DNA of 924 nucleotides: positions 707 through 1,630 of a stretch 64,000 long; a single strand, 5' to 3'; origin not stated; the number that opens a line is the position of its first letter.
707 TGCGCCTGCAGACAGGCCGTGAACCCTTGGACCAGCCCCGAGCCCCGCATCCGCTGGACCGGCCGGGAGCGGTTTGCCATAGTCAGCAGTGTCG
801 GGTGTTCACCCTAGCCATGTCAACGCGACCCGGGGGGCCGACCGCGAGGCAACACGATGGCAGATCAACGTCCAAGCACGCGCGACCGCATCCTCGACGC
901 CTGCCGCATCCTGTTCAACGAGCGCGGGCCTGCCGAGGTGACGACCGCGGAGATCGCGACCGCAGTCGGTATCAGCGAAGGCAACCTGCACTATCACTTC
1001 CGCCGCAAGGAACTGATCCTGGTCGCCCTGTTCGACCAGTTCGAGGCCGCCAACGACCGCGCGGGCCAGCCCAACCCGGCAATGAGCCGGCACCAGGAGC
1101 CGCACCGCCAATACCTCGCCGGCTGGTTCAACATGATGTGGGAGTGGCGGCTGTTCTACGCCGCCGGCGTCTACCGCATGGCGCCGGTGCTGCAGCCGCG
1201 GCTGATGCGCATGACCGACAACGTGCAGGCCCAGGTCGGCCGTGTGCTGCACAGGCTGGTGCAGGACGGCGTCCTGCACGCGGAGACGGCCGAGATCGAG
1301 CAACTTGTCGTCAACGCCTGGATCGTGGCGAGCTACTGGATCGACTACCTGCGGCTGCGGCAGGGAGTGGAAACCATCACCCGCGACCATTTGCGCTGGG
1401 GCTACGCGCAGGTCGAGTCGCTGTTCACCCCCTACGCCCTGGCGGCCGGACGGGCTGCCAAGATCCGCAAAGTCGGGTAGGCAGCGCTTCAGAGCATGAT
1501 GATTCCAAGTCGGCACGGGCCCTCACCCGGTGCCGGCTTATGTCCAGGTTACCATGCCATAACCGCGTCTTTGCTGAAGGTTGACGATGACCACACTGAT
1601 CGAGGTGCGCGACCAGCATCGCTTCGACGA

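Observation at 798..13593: Candidate TetR regulon defined by a 16-bp operator linking a thiolase to the DUF1302-YCF48-RND and DUF1329 uptake genes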

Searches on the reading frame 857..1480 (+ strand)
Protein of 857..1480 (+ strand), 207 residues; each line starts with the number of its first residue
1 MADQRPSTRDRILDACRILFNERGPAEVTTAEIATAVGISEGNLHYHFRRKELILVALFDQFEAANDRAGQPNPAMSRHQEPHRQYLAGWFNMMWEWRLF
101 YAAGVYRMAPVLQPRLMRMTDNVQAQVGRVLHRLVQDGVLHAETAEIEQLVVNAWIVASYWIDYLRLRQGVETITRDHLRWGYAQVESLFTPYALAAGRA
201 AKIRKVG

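Call 5: search_protein_families(library=pfam, proteins=[window:857-1480:+])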
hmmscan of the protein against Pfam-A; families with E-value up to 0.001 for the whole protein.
window:857-1480:+ (207 aa): 3 families
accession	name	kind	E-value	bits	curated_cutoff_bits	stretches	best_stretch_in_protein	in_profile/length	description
PF13972.11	TetR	-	1.1e-25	90.6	25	1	81-200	21-142/144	Bacterial transcriptional repressor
PF00440.29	TetR_N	-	3.8e-12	46.2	24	1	12-57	1-46/47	Bacterial regulatory proteins, tetR family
PF12840.13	HTH_20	-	2.9e-05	24.4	27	1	8-49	5-40/51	Helix-turn-helix domain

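Call 10: find_homologous_proteins(query=window:857-1480:+, max_evalue=1e-10)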
Query window:857-1480:+ (207 aa): 223 proteins with E <= 1e-10 among 532 candidates; the best 120 are listed.
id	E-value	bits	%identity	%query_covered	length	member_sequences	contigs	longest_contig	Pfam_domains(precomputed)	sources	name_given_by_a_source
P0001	8.3e-136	468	100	100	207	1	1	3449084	PF13972.12,PF00440.30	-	-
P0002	5.9e-118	410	87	100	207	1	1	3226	PF13972.12,PF00440.30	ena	-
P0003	6.3e-117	407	86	100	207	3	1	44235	PF13972.12,PF00440.30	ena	-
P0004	7.8e-112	390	83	100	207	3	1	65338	PF13972.12,PF00440.30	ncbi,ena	-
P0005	2.1e-104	366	78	100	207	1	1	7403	PF13972.12,PF00440.30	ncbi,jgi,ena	jgi:AcrR family transcriptional regulator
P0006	4.7e-102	358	76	100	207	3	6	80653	PF13972.12,PF00440.30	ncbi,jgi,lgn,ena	jgi:AcrR family transcriptional regulator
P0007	2.7e-101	356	76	100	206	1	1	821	PF12840.14,PF13972.12,PF00440.30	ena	-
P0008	3.3e-101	355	80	97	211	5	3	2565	PF12840.14,PF13972.12,PF00440.30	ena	-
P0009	7.1e-101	354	76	100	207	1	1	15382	PF13972.12,PF00440.30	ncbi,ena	-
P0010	1.2e-100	353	76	100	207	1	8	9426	PF13972.12,PF00440.30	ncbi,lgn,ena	-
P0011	4.2e-100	352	76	98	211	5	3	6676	PF13972.12,PF00440.30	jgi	-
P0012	5.8e-100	351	77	100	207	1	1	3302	PF12840.14,PF13972.12,PF00440.30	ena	-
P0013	2.3e-98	346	77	94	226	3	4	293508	PF13972.12,PF00440.30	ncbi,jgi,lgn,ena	jgi:AcrR family transcriptional regulator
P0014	2.6e-98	346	75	100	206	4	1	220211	PF12840.14,PF13972.12,PF00440.30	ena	-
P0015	3.1e-98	346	76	100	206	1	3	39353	PF12840.14,PF13972.12,PF00440.30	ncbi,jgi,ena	jgi:AcrR family transcriptional regulator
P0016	7.1e-97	341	74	100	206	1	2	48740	PF12840.14,PF13972.12,PF00440.30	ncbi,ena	-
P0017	1.2e-96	340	72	100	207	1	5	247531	PF12840.14,PF13972.12,PF00440.30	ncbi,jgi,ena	jgi:AcrR family transcriptional regulator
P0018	2.0e-96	340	72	99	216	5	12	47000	PF12840.14,PF13972.12,PF00440.30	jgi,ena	-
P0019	2.4e-96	339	74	93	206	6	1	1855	PF13972.12,PF00440.30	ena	-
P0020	3.3e-96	339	74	100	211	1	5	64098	PF12840.14,PF13972.12,PF00440.30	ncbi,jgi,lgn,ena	jgi:AcrR family transcriptional regulator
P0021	4.5e-96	339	78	97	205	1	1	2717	PF13972.12,PF00440.30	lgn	-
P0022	1.2e-95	337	71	100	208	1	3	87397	PF12840.14,PF13972.12,PF00440.30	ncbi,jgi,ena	jgi:AcrR family transcriptional regulator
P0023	2.9e-95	336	75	98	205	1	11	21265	PF13972.12,PF00440.30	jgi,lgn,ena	-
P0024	7.4e-95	335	74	99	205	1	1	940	PF12840.14,PF13972.12,PF00440.30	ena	-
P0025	8.1e-94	331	74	100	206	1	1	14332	PF13972.12,PF00440.30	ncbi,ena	-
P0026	7.7e-93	328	73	95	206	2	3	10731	PF12840.14,PF13972.12,PF00440.30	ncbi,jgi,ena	jgi:AcrR family transcriptional regulator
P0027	4.1e-92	326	73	95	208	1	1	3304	PF12840.14,PF13972.12,PF00440.30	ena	-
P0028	1.3e-91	324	72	98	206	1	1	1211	PF12840.14,PF13972.12,PF00440.30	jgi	-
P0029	1.6e-91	324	71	94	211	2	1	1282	PF13972.12,PF00440.30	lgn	-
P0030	3.7e-91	322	70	98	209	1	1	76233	PF12840.14,PF13972.12,PF00440.30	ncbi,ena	-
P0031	2.6e-90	320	71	98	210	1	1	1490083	PF13972.12,PF00440.30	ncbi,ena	-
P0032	1.3e-89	317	72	95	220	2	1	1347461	PF13972.12,PF00440.30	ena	-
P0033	1.4e-89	317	71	95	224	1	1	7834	PF13972.12,PF00440.30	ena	-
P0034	1.5e-89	317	72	95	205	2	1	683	PF12840.14,PF13972.12,PF00440.30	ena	-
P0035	1.7e-89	317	69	100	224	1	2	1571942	PF13972.12,PF00440.30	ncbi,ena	-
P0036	2.5e-89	317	71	95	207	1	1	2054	PF12840.14,PF13972.12,PF00440.30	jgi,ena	jgi:AcrR family transcriptional regulator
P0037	3.1e-89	316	72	95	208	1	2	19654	PF13972.12,PF00440.30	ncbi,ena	-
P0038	4.3e-89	316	73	95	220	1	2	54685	PF13972.12,PF00440.30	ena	-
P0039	1.3e-88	314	72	90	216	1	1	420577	PF13972.12,PF00440.30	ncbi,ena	-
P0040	1.6e-88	314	70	99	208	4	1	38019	PF13972.12,PF00440.30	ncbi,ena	-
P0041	2.8e-88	313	70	100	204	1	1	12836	PF12840.14,PF13972.12,PF00440.30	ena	-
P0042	3.4e-88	313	73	95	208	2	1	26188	PF12840.14,PF13972.12,PF00440.30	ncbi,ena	-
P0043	4.7e-88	312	69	99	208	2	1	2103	PF12840.14,PF13972.12,PF00440.30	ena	-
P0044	7.0e-88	312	68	97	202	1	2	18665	PF13972.12,PF00440.30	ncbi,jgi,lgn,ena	jgi:AcrR family transcriptional regulator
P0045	4.0e-87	309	73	93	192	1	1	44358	PF12840.14,PF13972.12,PF00440.30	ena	-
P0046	4.0e-87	309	71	95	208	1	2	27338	PF13972.12,PF00440.30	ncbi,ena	-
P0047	9.6e-87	308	71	93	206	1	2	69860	PF13972.12,PF00440.30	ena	-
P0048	1.6e-86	307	67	100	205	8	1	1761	PF12840.14,PF13972.12,PF00440.30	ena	-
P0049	2.3e-86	307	69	95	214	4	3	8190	PF13972.12,PF00440.30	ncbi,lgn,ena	-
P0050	8.3e-86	305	69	99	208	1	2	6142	PF13972.12,PF00440.30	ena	-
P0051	9.5e-85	302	68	96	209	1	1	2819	PF13972.12,PF00440.30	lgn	-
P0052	1.5e-84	301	68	93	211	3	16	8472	PF12840.14,PF13972.12,PF00440.30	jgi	jgi:AcrR family transcriptional regulator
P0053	2.3e-84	300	65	95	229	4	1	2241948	PF13972.12,PF00440.30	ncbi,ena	-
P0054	1.6e-83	298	65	100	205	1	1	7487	PF12840.14,PF13972.12,PF00440.30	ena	-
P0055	2.0e-83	297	62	99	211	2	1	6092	PF12840.14,PF13972.12,PF00440.30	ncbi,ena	-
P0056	5.6e-83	296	78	81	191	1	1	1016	PF13972.12,PF00440.30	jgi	jgi:AcrR family transcriptional regulator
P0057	1.7e-82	294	65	99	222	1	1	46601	PF12840.14,PF13972.12,PF00440.30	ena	-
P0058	2.3e-82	294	69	93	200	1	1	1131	PF13972.12,PF00440.30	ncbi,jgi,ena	jgi:AcrR family transcriptional regulator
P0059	5.7e-82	292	67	93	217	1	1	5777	PF13972.12,PF00440.30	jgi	jgi:AcrR family transcriptional regulator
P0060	7.7e-82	292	66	93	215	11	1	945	PF12840.14,PF13972.12,PF00440.30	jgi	-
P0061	2.1e-81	291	64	96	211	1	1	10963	PF13972.12,PF00440.30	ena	-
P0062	2.6e-81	290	65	96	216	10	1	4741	PF12840.14,PF13972.12,PF00440.30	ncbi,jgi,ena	jgi:AcrR family transcriptional regulator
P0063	2.4e-80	287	64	98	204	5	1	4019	PF13972.12,PF00440.30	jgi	-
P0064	3.0e-80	287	65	95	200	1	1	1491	PF13972.12,PF00440.30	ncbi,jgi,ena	jgi:AcrR family transcriptional regulator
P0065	2.1e-79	284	68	91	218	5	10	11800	PF12840.14,PF13972.12,PF00440.30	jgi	jgi:AcrR family transcriptional regulator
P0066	4.9e-79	283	64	95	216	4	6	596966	PF13972.12,PF00440.30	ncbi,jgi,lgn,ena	jgi:AcrR family transcriptional regulator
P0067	8.0e-79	282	65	93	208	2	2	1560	PF13972.12,PF00440.30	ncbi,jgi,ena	jgi:AcrR family transcriptional regulator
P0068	1.2e-78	282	66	93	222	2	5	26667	PF13972.12,PF00440.30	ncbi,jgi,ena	jgi:AcrR family transcriptional regulator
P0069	1.6e-78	281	66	93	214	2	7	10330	PF13972.12,PF00440.30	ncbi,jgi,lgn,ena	jgi:AcrR family transcriptional regulator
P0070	1.9e-78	281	64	96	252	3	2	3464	PF12840.14,PF13972.12,PF00440.30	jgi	-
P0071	3.4e-78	280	64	95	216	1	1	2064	PF13972.12,PF00440.30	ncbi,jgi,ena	jgi:AcrR family transcriptional regulator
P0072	9.8e-78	279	63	96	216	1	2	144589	PF13972.12,PF00440.30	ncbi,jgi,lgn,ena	jgi:AcrR family transcriptional regulator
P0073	1.2e-77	278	65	93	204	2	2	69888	PF13972.12,PF00440.30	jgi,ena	jgi:AcrR family transcriptional regulator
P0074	1.3e-77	278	62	95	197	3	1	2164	PF13972.12,PF00440.30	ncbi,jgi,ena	jgi:AcrR family transcriptional regulator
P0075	1.4e-77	278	62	96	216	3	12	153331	PF13972.12,PF00440.30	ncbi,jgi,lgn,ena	jgi:AcrR family transcriptional regulator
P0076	2.3e-77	277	65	97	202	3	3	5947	PF13972.12,PF00440.30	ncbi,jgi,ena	jgi:AcrR family transcriptional regulator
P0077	4.0e-77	277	63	98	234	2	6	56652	PF12840.14,PF13972.12,PF00440.30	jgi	jgi:AcrR family transcriptional regulator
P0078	1.1e-76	275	65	91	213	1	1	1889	PF12840.14,PF13972.12,PF00440.30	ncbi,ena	-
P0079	4.3e-76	273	61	95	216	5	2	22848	PF13972.12,PF00440.30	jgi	-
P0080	1.7e-75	271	65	94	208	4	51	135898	PF13972.12,PF00440.30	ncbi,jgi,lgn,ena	jgi:AcrR family transcriptional regulator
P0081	2.0e-75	271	64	94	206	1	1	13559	PF13972.12,PF00440.30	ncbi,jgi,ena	jgi:AcrR family transcriptional regulator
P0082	2.6e-75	271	64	94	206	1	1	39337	PF13972.12,PF00440.30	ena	-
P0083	2.9e-75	271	64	94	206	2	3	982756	PF13972.12,PF00440.30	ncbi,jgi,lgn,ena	jgi:AcrR family transcriptional regulator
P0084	4.0e-75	270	62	97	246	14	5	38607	PF12840.14,PF13972.12,PF00440.30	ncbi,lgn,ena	-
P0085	1.2e-74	269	61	96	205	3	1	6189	PF13972.12,PF00440.30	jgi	jgi:AcrR family transcriptional regulator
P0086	3.2e-74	267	61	99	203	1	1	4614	PF13972.12,PF00440.30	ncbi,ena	-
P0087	3.7e-74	267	62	97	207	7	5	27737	PF13972.12,PF00440.30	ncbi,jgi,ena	jgi:AcrR family transcriptional regulator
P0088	2.4e-73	264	62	95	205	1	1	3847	PF13972.12,PF00440.30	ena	-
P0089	3.5e-73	264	62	95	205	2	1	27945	PF13972.12,PF00440.30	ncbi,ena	-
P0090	4.9e-73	263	60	99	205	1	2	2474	PF13972.12,PF00440.30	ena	-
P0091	5.8e-73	263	60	99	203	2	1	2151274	PF13972.12,PF00440.30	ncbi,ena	-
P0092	7.2e-73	263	62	99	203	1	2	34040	PF13972.12,PF00440.30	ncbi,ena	-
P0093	2.1e-72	261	59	95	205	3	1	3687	PF13972.12,PF00440.30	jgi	-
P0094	3.7e-72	260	62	93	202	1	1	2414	PF12840.14,PF13972.12,PF00440.30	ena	-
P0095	5.8e-72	260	62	92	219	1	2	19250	PF12840.14,PF13972.12,PF00440.30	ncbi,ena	-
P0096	6.5e-72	260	60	99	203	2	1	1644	PF13972.12,PF00440.30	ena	-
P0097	6.8e-72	260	60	100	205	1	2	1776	PF13972.12,PF00440.30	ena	-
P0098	1.5e-70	255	63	93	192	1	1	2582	PF13972.12,PF00440.30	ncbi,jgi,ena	jgi:AcrR family transcriptional regulator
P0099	1.2e-69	252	62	95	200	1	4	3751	PF12840.14,PF13972.12,PF00440.30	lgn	-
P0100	2.1e-68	248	61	92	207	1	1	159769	PF13972.12,PF00440.30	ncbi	-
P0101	2.2e-68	248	62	91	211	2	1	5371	PF13972.12,PF00440.30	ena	-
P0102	6.3e-68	247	65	81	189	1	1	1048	PF13972.12,PF00440.30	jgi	jgi:AcrR family transcriptional regulator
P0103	3.8e-67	244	61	90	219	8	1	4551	PF13972.12,PF00440.30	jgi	jgi:AcrR family transcriptional regulator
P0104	1.6e-65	239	68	77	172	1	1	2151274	PF13972.12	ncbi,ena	-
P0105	1.9e-65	238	59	90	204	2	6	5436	PF12840.14,PF13972.12,PF00440.30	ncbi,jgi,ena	jgi:AcrR family transcriptional regulator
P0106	2.0e-65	238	56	95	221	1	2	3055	PF13972.12,PF00440.30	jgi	jgi:AcrR family transcriptional regulator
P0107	2.1e-65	238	59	90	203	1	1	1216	PF12840.14,PF13972.12,PF00440.30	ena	-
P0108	3.4e-65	238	59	90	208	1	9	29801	PF13972.12,PF00440.30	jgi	jgi:AcrR family transcriptional regulator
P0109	1.1e-64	236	58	90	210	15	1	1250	PF12840.14,PF13972.12,PF00440.30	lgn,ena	-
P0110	1.5e-64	236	57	98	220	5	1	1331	PF13972.12,PF00440.30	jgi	jgi:AcrR family transcriptional regulator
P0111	2.1e-64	235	58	97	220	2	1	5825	PF12840.14,PF13972.12,PF00440.30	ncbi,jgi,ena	jgi:AcrR family transcriptional regulator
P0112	4.6e-64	234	56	90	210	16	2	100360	PF12840.14,PF13972.12,PF00440.30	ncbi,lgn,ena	-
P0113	5.9e-64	234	57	92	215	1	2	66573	PF12840.14,PF13972.12,PF00440.30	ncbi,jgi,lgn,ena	jgi:AcrR family transcriptional regulator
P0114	7.7e-64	233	59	90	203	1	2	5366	PF13972.12,PF00440.30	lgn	-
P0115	8.5e-64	233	58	90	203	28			PF13972.12,PF00440.30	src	-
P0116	9.3e-64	233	57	92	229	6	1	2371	PF12840.14,PF13972.12,PF00440.30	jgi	-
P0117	9.7e-64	233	58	90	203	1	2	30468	PF13972.12,PF00440.30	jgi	jgi:AcrR family transcriptional regulator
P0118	2.0e-63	232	55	95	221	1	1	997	PF13972.12,PF00440.30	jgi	jgi:AcrR family transcriptional regulator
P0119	2.3e-63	232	58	95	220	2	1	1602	PF13972.12,PF00440.30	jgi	jgi:AcrR family transcriptional regulator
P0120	2.5e-63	232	59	90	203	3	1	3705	PF12840.14,PF13972.12,PF00440.30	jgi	jgi:AcrR family transcriptional regulator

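Call 11: search_solved_structures(query=window:857-1480:+, max_evalue=0.001)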
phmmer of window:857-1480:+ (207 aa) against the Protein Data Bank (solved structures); distinct sequences matched with E-value up to 0.001: 69 (the best 60 are shown).
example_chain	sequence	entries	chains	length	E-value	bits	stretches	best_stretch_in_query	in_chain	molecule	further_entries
3rh2_A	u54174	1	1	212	1.3e-25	93.7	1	7-195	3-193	Hypothetical TetR-like transcriptional regulator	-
3nnr_A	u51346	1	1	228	8.9e-21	77.9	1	7-195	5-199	Transcriptional regulator, TetR family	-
3vpr_A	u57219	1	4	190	1.4e-09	41.3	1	7-143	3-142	Transcriptional regulator, TetR family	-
3dpj_A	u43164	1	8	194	8.3e-09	38.8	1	6-58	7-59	Transcription regulator, TetR family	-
8sua_A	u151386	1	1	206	1.8e-08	37.7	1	2-154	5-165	DarR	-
8svd_A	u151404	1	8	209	1.9e-08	37.7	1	2-154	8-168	DarR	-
3s5r_A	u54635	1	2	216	3.3e-07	33.6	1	7-60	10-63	Transcriptional regulator TetR family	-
2fd5_A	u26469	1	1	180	5.3e-07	32.9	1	1-91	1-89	transcriptional regulator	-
7eqe_A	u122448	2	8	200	6.2e-07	32.7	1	7-65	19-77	TetR/AcrR family transcriptional regulator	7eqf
7k1a_A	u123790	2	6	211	8.6e-07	32.2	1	4-71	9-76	HTH-type transcriptional regulator TtgR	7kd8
2uxh_A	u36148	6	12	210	9.3e-07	32.1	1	4-72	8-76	HTH-TYPE TRANSCRIPTIONAL REGULATOR TTGR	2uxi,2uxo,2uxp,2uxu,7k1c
2xdn_A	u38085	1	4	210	1.2e-06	31.7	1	4-71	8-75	HTH-TYPE TRANSCRIPTIONAL REGULATOR TTGR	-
8v90_A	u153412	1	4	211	1.7e-06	31.2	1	4-68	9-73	HTH-type transcriptional regulator TtgR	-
5dy0_A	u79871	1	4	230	4.3e-06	29.9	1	7-59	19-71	TetR family transcriptional regulator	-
5dy1_A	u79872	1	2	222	4.5e-06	29.9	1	7-59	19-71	TetR family transcriptional regulator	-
4w97_A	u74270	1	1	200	0.00047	23.3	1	2-58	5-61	HTH-type transcriptional repressor KstR2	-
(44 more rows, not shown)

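Call 25: find_encoding_contigs(protein=P0053, flank=10000, max_places=2)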
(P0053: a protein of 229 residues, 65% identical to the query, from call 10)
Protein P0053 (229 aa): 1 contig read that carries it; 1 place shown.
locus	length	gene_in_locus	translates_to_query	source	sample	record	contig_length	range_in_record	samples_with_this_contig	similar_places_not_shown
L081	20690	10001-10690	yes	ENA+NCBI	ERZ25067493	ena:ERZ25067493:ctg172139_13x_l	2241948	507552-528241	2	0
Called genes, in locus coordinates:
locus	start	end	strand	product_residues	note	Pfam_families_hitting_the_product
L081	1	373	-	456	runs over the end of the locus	PF00919:UPF0004, PF04055:Radical_SAM, PF01938:TRAM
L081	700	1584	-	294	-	PF01553:Acyltransferase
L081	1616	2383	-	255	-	PF00106:adh_short, PF08659:KR, PF13561:adh_short_C2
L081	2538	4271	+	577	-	PF00501:AMP-binding, PF13193:AMP-binding_C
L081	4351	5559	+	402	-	PF02771:Acyl-CoA_dh_N, PF02770:Acyl-CoA_dh_M, PF00441:Acyl-CoA_dh_1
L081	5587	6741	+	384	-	PF02771:Acyl-CoA_dh_N, PF02770:Acyl-CoA_dh_M, PF00441:Acyl-CoA_dh_1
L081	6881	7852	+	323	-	PF07885:Ion_trans_2, PF17655:IRK_C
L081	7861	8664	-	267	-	PF00106:adh_short, PF08659:KR, PF13561:adh_short_C2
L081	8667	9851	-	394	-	PF00108:Thiolase_N, PF02803:Thiolase_C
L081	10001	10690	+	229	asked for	PF00440:TetR_N, PF13972:TetR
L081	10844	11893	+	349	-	PF01636:APH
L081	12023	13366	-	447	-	PF07044:DUF1329, PF17131:TP_0789-like (weak)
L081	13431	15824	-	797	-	PF02460:Patched (weak), PF03176:MMPL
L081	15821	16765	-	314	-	PF14870:PSII_BNR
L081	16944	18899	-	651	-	PF06980:DUF1302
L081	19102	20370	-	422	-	-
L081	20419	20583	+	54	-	-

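Call 26: find_encoding_contigs(protein=P0083, flank=10000, max_places=2)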
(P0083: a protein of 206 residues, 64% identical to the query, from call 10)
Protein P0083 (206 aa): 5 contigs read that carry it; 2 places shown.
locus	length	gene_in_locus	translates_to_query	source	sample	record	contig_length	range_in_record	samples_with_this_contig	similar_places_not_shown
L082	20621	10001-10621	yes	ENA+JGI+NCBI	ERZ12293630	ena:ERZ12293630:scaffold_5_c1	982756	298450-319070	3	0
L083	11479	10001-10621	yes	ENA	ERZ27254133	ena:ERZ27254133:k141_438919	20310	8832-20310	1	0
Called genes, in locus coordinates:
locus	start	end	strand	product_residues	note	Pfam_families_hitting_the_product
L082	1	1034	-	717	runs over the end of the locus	PF00072:Response_reg, PF00989:PAS, PF08448:PAS_4 (faint), PF13188:PAS_8 (faint), PF13426:PAS_9, PF00990:GGDEF, PF00563:EAL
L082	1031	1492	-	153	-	PF00072:Response_reg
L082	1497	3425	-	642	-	PF00989:PAS, PF13426:PAS_9, PF00989:PAS, PF13426:PAS_9, PF00989:PAS, PF13426:PAS_9, PF00512:HisKA, PF02518:HATPase_c, +10 more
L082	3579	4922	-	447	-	PF07044:DUF1329, PF17131:TP_0789-like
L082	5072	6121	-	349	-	PF01636:APH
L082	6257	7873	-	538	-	PF00732:GMC_oxred_N, PF00890:FAD_binding_2 (faint), PF01266:DAO (weak), PF05834:Lycopene_cycl (weak), PF05199:GMC_oxred_C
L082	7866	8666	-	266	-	PF00106:adh_short, PF08659:KR (weak), PF13561:adh_short_C2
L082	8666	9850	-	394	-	PF00108:Thiolase_N, PF02803:Thiolase_C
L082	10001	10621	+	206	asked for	PF00440:TetR_N, PF13972:TetR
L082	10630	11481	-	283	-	PF07885:Ion_trans_2, PF17655:IRK_C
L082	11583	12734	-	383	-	PF02771:Acyl-CoA_dh_N, PF02770:Acyl-CoA_dh_M, PF00441:Acyl-CoA_dh_1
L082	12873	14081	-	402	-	PF02771:Acyl-CoA_dh_N, PF02770:Acyl-CoA_dh_M, PF00441:Acyl-CoA_dh_1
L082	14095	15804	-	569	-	PF00501:AMP-binding, PF13193:AMP-binding_C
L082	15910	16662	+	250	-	PF00106:adh_short, PF08659:KR, PF23441:SDR, PF13561:adh_short_C2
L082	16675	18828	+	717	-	PF08448:PAS_4 (weak), PF08447:PAS_3, PF01590:GAF, PF00512:HisKA, PF02518:HATPase_c, PF00072:Response_reg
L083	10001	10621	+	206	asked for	PF00440:TetR_N, PF13972:TetR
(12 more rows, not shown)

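Call 27: find_encoding_contigs(protein=P0091, flank=10000, max_places=2)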
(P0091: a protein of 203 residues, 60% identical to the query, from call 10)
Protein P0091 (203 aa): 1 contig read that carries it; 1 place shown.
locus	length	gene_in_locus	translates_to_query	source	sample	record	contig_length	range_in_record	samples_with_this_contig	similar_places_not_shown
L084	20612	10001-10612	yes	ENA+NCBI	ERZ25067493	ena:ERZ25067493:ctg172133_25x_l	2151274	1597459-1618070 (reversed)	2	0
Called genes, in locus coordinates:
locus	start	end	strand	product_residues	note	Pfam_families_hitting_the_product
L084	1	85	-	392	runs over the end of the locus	PF13439:Glyco_transf_4 (faint), PF00534:Glycos_transf_1, PF13692:Glyco_trans_1_4, PF13524:Glyco_trans_1_2 (weak)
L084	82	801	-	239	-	PF02585:PIG-L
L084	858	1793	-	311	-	-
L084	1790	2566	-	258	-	PF08003:Methyltransf_9, PF13489:Methyltransf_23, PF01728:FtsJ (weak), PF13847:Methyltransf_31, PF08241:Methyltransf_11, PF08242:Methyltransf_12, PF13649:Methyltransf_25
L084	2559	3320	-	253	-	PF00483:NTP_transferase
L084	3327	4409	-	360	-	PF13692:Glyco_trans_1_4 (faint), PF13524:Glyco_trans_1_2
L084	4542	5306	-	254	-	PF00702:Hydrolase, PF12710:HAD (weak), PF13419:HAD_2, PF13242:Hydrolase_like (weak)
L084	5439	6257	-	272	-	PF02548:Pantoate_transf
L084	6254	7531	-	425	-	PF02844:GARS_N, PF01071:GARS_A, PF02222:ATP-grasp (weak), PF02843:GARS_C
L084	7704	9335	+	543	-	PF13742:tRNA_anti_2, PF01336:tRNA_anti-codon, PF02601:Exonuc_VII_L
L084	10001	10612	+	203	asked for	PF00440:TetR_N, PF13972:TetR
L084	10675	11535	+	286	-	PF00106:adh_short, PF08659:KR (weak), PF23441:SDR (faint), PF13561:adh_short_C2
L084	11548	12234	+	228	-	-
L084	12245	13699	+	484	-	-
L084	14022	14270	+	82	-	-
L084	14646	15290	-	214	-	PF01144:CoA_trans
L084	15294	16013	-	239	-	PF01144:CoA_trans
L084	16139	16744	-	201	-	PF02545:Maf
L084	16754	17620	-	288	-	-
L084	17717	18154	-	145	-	PF02629:CoA_binding (faint), PF13380:CoA_binding_2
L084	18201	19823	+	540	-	-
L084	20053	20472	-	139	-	-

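Call 33: search_protein_families(library=ncbifam, proteins=[window:857-1480:+])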
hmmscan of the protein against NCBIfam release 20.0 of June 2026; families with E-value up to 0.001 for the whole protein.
window:857-1480:+ (207 aa): 17 families
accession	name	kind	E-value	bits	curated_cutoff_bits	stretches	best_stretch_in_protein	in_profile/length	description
NF041196.1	ScbR_bind_reg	equivalog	7.7e-09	36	150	1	7-72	6-71/191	ScbR family autoregulator-binding transcription factor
NF051852.1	efflux_TF_MtrR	exception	1.8e-07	31.1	280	1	8-65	11-69/205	multidrug efflux system transcriptional repressor MtrR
NF050111.1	TransRegSACE7040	equivalog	5.2e-07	29.8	250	1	8-61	2-55/186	SACE_7040 family transcriptional regulator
NF007949.0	PRK10668.1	equivalog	6.3e-07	29.1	271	1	6-64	10-68/216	multidrug efflux transporter transcriptional repressor AcrR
NF007015.0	PRK09480.1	equivalog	1.5e-06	27.9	120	1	6-63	9-66/197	nucleoid occlusion factor SlmA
TIGR03613.1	RutR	equivalog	1.2e-05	25.2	368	1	8-175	9-174/202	pyrimidine utilization regulatory protein R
NF007430.0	PRK09975.1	equivalog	1.7e-05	24.1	274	1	7-68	11-72/220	acrEF/envCD operon transcriptional regulator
TIGR03384.1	betaine_BetI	equivalog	2.7e-05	23.9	201.3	1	6-57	7-58/189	choline-binding transcriptional repressor BetI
NF000040.3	Tn10_TetC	equivalog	3.6e-05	24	425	1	7-61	13-67/197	tetracyline resistance-associated transcriptional repressor TetC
NF053516.1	TranRepPrsAVib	equivalog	4.2e-05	23.4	300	1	4-61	3-60/208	TetR family transcriptional repressor PsrA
TIGR03968.1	mycofact_TetR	equivalog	6.3e-05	22.6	224.9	1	3-61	5-63/190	mycofactocin system transcriptional regulator MftR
NF010319.1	PRK13756.1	equivalog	6.5e-05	22.9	265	1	8-74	3-69/199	tetracycline resistance transcriptional repressor TetR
NF058643.1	TranRegCurRPseudo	equivalog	0.0001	22.1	300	1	6-63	6-63/193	TetR family transcriptional repressor CurR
NF053878.1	FATransRegFadRBac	equivalog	0.00015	21.6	200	1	10-132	6-121/190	fatty acid metabolism transcriptional regulator FadR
NF053731.1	TransRegFasRMycb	equivalog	0.0003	20.6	330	1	5-166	9-173/199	HTH-type transcriptional activator FasR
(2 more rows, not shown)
